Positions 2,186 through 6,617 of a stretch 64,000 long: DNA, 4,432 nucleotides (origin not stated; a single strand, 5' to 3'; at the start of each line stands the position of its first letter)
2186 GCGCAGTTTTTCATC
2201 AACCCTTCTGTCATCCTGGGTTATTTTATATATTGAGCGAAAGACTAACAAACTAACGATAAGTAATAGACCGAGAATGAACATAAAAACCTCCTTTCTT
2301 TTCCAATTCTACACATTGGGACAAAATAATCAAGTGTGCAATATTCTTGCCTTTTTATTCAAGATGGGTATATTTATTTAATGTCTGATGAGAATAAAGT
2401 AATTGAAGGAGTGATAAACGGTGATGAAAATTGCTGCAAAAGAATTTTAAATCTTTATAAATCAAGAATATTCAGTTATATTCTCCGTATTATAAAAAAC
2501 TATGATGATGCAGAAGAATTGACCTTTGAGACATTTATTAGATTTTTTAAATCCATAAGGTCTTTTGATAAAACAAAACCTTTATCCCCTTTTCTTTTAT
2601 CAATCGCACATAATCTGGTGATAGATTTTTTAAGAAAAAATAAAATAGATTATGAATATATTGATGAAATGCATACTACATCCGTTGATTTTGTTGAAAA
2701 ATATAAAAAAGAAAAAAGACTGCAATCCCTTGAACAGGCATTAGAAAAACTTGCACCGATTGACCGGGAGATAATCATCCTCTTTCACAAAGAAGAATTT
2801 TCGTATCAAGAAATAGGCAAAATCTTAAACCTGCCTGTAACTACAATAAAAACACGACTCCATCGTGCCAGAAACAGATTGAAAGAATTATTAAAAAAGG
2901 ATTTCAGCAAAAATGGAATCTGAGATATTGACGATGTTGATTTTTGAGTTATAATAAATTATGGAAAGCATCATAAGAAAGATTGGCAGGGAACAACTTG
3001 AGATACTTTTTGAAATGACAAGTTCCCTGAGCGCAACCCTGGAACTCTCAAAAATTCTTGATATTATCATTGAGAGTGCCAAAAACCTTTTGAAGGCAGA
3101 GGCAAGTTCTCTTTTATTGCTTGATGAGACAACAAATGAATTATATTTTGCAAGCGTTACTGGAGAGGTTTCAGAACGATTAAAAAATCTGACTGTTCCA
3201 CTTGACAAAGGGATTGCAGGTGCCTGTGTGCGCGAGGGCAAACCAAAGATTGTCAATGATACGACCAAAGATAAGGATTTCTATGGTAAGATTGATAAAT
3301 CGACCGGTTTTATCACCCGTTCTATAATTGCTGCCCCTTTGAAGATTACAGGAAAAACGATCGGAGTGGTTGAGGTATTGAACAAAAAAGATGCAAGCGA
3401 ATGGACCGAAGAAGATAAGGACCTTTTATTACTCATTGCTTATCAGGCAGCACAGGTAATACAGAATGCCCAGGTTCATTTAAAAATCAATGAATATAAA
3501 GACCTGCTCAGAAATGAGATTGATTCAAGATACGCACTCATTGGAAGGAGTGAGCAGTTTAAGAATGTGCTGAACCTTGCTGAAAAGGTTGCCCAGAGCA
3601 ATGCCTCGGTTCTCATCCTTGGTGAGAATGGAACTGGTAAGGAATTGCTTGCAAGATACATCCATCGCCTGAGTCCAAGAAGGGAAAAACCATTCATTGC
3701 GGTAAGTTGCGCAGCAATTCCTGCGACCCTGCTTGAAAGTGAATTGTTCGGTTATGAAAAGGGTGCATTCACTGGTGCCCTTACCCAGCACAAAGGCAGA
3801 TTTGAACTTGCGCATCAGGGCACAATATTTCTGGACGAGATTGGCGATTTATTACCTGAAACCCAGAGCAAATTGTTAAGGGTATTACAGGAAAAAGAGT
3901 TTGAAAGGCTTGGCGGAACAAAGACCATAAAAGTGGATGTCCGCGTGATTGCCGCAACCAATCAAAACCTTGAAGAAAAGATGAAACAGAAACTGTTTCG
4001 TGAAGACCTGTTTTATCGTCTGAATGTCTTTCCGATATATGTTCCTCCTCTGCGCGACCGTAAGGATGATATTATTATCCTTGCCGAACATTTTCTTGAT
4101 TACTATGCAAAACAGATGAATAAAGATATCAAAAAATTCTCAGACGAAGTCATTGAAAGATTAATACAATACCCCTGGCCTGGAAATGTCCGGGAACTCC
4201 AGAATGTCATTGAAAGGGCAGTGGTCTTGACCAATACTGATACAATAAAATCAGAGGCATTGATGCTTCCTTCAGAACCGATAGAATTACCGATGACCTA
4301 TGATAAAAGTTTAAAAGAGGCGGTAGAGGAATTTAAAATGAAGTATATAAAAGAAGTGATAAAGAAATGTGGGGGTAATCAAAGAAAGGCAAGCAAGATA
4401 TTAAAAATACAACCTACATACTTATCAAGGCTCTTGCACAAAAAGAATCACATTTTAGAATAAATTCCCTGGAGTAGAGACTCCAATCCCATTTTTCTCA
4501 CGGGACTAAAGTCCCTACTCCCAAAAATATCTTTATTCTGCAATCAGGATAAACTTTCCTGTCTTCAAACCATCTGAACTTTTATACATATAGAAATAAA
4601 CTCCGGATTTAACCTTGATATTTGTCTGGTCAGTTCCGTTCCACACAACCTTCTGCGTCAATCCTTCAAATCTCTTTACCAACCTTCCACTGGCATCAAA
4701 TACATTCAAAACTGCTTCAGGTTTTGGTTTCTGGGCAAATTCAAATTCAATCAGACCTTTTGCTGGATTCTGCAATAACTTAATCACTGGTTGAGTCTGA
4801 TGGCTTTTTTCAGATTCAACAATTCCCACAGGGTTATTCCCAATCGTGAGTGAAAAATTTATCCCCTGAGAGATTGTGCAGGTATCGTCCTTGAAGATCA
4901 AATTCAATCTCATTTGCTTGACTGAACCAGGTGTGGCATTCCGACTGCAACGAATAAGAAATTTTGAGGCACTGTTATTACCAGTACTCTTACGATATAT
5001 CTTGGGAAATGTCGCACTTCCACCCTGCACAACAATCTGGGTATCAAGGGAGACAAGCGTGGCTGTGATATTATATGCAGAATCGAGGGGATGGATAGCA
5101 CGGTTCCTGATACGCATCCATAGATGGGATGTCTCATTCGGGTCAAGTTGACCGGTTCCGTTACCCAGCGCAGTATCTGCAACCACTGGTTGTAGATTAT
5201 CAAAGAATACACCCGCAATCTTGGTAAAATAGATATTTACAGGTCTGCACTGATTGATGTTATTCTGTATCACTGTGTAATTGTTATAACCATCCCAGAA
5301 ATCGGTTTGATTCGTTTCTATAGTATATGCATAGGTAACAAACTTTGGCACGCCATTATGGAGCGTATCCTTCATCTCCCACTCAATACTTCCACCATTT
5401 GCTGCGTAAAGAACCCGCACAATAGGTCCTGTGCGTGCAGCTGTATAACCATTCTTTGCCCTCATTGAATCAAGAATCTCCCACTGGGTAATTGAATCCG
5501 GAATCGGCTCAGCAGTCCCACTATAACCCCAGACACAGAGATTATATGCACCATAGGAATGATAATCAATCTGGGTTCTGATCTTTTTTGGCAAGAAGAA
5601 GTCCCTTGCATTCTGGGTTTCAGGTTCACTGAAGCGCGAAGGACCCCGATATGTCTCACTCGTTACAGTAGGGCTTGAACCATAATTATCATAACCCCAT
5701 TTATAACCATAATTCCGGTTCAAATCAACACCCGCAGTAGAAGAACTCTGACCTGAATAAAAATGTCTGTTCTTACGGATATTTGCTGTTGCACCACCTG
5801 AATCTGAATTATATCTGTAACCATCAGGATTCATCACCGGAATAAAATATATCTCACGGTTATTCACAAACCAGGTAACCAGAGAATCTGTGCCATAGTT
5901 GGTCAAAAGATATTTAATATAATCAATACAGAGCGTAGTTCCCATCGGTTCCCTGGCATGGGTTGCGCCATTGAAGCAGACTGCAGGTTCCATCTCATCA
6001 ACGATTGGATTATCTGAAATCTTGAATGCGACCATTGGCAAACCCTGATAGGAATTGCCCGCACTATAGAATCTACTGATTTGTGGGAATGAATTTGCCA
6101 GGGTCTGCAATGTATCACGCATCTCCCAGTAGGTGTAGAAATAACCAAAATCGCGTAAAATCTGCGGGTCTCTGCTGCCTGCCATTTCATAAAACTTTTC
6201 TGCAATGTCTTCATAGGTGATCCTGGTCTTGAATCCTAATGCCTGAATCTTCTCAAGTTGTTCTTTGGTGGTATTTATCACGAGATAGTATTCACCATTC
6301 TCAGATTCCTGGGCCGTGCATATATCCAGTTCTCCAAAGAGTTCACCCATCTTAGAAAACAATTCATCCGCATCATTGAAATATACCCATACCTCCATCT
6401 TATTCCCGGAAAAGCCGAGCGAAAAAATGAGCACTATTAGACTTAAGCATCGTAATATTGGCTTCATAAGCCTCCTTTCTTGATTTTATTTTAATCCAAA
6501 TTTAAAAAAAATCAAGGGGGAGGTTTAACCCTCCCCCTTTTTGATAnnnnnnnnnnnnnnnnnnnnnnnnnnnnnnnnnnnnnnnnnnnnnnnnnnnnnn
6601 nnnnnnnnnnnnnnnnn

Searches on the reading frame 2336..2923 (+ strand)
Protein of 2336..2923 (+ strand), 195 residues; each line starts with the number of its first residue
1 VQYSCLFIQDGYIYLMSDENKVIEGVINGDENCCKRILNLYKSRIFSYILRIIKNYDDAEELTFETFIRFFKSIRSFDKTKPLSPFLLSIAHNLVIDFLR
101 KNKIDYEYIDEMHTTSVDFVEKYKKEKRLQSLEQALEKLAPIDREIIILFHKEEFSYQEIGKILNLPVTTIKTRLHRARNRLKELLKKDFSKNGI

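Call 69: search_protein_families(library=pfam, proteins=[window:2336-2923:+], max_evalue=0.0001)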
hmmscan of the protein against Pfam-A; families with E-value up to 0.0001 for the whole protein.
window:2336-2923:+ (195 aa): 4 families
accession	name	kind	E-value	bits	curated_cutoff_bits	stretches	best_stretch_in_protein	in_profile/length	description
PF08281.18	Sigma70_r4_2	-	6e-16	58.3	25.7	1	130-182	2-54/54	Sigma-70, region 4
PF04542.20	Sigma70_r2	-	5e-14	52.3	24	1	40-103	4-69/71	Sigma-70 region 2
PF04545.22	Sigma70_r4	-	9.2e-12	44.7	24.1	1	135-184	1-50/50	Sigma-70, region 4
PF07638.17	Sigma70_ECF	-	3.3e-05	24.3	21.1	1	21-185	6-182/185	ECF sigma factor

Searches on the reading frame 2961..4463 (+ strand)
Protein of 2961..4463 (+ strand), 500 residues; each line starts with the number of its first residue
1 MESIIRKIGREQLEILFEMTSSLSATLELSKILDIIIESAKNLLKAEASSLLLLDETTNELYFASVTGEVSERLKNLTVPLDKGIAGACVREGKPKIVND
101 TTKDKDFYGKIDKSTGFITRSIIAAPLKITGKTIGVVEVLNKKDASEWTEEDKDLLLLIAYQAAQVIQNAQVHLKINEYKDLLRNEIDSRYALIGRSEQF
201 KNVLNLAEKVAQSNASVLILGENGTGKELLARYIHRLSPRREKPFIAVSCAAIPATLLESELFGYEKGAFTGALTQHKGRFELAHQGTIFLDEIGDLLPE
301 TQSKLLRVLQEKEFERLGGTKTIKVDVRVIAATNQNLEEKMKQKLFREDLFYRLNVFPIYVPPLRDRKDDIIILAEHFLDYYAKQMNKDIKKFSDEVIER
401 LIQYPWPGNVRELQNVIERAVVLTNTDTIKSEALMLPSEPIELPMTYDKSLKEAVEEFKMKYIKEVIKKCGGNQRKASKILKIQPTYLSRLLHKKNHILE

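Call 49: search_protein_families(library=pfam, proteins=[window:2961-4463:+], max_evalue=0.00001)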
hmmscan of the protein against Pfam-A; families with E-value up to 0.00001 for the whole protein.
window:2961-4463:+ (500 aa): 10 families
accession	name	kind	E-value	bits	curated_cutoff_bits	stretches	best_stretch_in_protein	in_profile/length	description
PF00158.32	Sigma54_activat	-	8.7e-74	247.2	20.2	1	193-359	1-167/168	Sigma-54 interaction domain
PF25601.1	AAA_lid_14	-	2.2e-26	91.9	27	1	365-434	1-70/87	AAA+ ATPase lid domain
PF14532.12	Sigma54_activ_2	-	8.2e-22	78.4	25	1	194-364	1-138/138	Sigma-54 interaction domain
PF13185.12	GAF_2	-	6.3e-17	62.5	28.6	1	27-168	2-136/136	GAF domain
PF01590.32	GAF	-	5.5e-16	59.7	22.4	1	29-167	2-133/133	GAF domain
PF13492.12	GAF_3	-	2.1e-09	38.3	27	1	29-169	2-129/129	GAF domain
PF07728.20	AAA_5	-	5.9e-09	36.5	22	1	217-343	2-133/139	AAA domain (dynein-related subfamily)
PF00004.35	AAA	-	1.7e-06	29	21.2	1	217-354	1-126/131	ATPase family associated with various cellular activities (AAA)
PF13191.12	AAA_16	-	3.4e-06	28.1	32.6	1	193-310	2-121/167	AAA ATPase domain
PF01078.27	Mg_chelatase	-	7.1e-06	26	20.3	0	272-334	93-157/207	Magnesium chelatase, subunit ChlI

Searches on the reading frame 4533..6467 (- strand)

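Call 49: search_protein_families(library=pfam, proteins=[window:4533-6467:-], max_evalue=0.00001)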
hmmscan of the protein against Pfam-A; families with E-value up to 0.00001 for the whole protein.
window:4533-6467:- (644 aa): 1 family
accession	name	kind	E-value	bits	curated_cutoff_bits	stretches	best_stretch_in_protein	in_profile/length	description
PF00246.29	Peptidase_M14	-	1.2e-55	189.7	21.6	1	117-389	2-265/286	Zinc carboxypeptidase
